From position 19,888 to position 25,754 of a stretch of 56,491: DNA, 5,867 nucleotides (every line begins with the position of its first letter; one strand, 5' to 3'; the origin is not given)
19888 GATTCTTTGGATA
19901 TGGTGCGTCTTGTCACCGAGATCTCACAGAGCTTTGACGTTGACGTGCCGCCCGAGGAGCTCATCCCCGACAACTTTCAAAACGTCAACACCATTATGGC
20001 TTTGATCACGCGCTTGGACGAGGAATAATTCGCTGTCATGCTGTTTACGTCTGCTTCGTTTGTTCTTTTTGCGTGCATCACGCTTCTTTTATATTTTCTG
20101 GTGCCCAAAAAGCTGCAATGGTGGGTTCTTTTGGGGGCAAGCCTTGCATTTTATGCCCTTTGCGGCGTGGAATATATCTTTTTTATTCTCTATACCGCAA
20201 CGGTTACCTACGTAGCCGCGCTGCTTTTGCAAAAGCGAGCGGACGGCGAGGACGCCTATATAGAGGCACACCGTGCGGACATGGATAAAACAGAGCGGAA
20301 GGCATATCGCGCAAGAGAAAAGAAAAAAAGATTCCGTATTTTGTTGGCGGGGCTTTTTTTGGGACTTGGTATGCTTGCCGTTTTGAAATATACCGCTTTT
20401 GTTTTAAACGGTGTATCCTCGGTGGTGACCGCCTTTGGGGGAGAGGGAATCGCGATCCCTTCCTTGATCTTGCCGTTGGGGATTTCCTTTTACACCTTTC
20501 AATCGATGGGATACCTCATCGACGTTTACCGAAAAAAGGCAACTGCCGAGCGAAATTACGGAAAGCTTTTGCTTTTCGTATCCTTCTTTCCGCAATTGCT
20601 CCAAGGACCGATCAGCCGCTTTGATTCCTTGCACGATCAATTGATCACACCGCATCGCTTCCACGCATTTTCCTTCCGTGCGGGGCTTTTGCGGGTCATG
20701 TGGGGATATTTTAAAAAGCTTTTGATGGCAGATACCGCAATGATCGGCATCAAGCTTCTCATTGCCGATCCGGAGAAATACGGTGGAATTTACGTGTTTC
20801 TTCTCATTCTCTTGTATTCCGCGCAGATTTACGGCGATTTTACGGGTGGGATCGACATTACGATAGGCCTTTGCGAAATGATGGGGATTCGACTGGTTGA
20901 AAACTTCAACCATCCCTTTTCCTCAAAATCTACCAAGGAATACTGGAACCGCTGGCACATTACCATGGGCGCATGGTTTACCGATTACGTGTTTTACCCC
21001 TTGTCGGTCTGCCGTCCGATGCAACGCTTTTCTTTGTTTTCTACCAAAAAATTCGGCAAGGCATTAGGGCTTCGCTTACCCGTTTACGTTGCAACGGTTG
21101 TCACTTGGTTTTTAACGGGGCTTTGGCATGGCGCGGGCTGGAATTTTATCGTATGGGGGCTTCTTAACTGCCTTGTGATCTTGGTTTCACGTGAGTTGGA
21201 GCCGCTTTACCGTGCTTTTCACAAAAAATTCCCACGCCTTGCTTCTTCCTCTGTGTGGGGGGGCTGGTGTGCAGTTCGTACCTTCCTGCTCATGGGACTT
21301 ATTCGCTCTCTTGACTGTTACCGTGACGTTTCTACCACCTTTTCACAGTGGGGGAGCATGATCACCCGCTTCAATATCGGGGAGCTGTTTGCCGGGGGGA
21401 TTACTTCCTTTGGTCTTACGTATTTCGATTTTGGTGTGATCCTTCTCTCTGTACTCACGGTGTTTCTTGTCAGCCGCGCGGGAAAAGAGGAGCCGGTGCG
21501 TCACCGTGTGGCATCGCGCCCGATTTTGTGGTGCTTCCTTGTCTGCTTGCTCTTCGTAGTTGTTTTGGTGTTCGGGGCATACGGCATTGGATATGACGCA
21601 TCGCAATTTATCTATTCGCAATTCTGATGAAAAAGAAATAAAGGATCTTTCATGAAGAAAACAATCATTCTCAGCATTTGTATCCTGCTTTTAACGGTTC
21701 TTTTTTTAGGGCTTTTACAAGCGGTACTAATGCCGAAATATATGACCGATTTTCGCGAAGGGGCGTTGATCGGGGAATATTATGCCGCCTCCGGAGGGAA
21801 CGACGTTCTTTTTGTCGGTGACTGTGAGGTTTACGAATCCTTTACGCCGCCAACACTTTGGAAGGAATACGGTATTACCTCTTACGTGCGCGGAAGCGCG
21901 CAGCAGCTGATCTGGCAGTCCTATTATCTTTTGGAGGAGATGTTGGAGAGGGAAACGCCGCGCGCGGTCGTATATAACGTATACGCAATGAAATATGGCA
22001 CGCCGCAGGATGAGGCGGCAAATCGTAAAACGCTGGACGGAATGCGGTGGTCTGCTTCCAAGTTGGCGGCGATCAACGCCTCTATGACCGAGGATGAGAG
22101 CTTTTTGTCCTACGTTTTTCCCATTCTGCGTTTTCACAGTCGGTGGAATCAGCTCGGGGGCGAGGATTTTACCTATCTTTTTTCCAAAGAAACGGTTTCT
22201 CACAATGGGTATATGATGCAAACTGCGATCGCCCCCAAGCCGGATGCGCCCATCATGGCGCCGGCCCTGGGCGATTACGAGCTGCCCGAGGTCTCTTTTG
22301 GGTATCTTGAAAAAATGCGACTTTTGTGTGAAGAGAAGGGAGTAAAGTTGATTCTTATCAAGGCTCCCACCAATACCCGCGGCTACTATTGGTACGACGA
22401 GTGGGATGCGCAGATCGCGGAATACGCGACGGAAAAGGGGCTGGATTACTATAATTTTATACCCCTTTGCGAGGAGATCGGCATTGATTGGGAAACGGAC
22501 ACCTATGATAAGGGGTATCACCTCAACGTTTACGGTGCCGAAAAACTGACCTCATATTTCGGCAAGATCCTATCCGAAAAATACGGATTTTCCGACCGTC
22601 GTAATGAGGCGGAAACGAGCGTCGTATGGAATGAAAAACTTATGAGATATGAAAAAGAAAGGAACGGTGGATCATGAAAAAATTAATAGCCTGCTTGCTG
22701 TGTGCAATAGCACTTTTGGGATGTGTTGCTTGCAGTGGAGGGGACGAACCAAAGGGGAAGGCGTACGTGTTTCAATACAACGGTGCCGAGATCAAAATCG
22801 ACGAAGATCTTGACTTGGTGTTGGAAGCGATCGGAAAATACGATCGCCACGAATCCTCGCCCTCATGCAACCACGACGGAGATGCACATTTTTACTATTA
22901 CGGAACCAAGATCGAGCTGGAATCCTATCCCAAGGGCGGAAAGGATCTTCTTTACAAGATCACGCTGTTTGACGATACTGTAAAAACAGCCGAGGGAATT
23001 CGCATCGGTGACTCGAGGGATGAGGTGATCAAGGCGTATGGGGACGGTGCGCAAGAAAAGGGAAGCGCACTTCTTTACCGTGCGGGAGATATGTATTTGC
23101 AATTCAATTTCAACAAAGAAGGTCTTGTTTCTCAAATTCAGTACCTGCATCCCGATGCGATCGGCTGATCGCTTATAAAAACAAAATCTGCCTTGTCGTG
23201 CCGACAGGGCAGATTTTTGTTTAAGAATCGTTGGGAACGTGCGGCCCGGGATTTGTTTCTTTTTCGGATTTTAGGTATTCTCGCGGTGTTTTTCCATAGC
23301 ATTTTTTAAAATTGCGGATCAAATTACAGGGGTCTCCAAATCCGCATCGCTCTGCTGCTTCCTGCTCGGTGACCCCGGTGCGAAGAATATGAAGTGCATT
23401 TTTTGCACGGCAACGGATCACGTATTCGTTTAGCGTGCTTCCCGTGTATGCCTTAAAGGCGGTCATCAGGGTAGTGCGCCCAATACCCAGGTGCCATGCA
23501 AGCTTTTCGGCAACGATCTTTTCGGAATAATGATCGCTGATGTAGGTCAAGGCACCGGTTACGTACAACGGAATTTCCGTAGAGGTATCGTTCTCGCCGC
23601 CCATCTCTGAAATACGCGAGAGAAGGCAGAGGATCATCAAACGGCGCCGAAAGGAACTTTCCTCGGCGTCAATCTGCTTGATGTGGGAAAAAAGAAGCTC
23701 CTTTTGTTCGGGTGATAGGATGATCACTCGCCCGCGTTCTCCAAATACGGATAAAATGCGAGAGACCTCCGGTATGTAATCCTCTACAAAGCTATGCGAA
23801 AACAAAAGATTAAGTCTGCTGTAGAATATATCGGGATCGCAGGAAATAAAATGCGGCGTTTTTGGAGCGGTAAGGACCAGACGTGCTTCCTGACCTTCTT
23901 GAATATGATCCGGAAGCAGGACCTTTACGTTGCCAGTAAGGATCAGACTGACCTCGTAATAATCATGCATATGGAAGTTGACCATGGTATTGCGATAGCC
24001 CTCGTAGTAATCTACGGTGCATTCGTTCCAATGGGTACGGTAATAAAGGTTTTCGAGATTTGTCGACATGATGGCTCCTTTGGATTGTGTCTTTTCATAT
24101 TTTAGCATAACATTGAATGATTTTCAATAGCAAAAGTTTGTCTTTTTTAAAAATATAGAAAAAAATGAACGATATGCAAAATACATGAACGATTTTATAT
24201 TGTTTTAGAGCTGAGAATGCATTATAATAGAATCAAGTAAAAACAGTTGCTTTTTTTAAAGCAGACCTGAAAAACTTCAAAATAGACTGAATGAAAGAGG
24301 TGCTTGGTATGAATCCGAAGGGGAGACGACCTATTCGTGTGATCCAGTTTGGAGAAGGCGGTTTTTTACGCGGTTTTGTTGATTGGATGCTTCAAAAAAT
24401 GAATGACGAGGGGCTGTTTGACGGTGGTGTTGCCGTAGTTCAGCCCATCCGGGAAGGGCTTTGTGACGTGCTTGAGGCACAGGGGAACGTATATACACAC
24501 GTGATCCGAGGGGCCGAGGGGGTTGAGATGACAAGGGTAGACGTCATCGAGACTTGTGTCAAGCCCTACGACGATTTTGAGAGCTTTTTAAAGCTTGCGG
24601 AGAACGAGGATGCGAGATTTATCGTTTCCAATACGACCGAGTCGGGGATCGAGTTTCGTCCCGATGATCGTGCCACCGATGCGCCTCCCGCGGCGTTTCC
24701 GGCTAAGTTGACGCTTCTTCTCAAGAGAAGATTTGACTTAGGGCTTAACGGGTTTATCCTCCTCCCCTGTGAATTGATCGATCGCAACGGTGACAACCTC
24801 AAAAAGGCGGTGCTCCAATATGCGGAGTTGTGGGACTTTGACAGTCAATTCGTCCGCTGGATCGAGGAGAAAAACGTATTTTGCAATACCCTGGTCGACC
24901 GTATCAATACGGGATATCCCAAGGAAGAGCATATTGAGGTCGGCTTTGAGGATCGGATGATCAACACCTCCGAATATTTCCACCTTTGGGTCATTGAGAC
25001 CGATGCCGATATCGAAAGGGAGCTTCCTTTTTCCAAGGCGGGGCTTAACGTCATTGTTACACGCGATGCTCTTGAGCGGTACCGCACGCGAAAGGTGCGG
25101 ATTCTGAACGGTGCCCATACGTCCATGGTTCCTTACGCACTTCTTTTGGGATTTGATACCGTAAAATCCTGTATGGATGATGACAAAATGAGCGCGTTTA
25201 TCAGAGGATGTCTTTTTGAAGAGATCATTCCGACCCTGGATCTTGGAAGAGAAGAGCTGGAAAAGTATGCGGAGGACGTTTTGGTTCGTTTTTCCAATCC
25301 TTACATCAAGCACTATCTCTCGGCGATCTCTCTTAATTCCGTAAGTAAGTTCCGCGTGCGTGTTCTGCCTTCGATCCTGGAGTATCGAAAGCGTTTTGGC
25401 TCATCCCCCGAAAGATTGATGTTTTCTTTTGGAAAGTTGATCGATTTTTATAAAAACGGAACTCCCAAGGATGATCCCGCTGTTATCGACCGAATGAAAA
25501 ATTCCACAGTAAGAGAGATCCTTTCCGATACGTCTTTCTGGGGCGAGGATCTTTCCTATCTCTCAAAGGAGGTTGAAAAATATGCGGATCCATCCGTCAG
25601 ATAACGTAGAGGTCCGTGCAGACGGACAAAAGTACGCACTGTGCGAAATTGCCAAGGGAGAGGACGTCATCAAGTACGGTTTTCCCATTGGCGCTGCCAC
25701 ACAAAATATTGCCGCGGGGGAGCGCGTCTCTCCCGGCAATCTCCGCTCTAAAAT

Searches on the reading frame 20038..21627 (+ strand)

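Call 80: search_protein_families(library=pfam, proteins=[window:20038-21627:+])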
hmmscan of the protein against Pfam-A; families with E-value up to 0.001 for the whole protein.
window:20038-21627:+ (529 aa): 1 family
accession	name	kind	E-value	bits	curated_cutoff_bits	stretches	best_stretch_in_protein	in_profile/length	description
PF03062.24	MBOAT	-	2.9e-14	53.5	27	1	177-400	84-311/337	MBOAT, membrane-bound O-acyltransferase family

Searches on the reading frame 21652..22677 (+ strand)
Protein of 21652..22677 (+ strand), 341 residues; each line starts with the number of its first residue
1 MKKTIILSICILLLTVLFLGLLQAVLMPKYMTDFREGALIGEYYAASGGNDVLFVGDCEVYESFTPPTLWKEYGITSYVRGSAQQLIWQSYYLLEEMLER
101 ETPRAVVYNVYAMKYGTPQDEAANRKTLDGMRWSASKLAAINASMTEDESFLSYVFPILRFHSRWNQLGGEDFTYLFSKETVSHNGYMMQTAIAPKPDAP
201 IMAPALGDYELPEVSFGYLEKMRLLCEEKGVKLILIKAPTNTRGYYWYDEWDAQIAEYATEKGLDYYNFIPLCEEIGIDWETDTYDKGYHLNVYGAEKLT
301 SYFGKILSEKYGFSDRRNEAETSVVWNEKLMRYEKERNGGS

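Call 80: search_protein_families(library=pfam, proteins=[window:21652-22677:+])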
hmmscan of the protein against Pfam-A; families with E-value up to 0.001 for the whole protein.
window:21652-22677:+ (341 aa): 1 family
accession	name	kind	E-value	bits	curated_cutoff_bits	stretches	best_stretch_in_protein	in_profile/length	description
PF13472.12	Lipase_GDSL_2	-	4.1e-05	24.6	32.9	1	169-297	71-177/178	GDSL-like Lipase/Acylhydrolase family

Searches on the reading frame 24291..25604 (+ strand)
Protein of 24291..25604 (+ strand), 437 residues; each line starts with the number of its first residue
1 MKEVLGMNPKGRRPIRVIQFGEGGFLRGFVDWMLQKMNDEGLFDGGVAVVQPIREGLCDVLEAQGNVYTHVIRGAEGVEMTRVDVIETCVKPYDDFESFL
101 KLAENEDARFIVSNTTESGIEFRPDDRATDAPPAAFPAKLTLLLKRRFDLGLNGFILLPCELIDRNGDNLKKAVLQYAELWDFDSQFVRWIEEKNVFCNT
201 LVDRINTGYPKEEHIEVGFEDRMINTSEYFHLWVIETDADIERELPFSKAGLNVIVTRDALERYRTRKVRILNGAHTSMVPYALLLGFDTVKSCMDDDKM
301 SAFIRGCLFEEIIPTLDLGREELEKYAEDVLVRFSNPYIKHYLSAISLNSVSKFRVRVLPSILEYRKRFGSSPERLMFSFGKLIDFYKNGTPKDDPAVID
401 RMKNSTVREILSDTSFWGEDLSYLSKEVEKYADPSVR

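Call 80: search_protein_families(library=pfam, proteins=[window:24291-25604:+])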
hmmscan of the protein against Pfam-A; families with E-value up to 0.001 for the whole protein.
window:24291-25604:+ (437 aa): 2 families
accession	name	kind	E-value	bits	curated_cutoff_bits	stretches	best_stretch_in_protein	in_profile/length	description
PF08125.19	Mannitol_dh_C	-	1.5e-31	109.8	30.7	1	261-404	2-146/190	Mannitol dehydrogenase C-terminal domain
PF01232.29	Mannitol_dh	-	9.6e-31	107.8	27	1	16-239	2-189/199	Mannitol dehydrogenase Rossmann domain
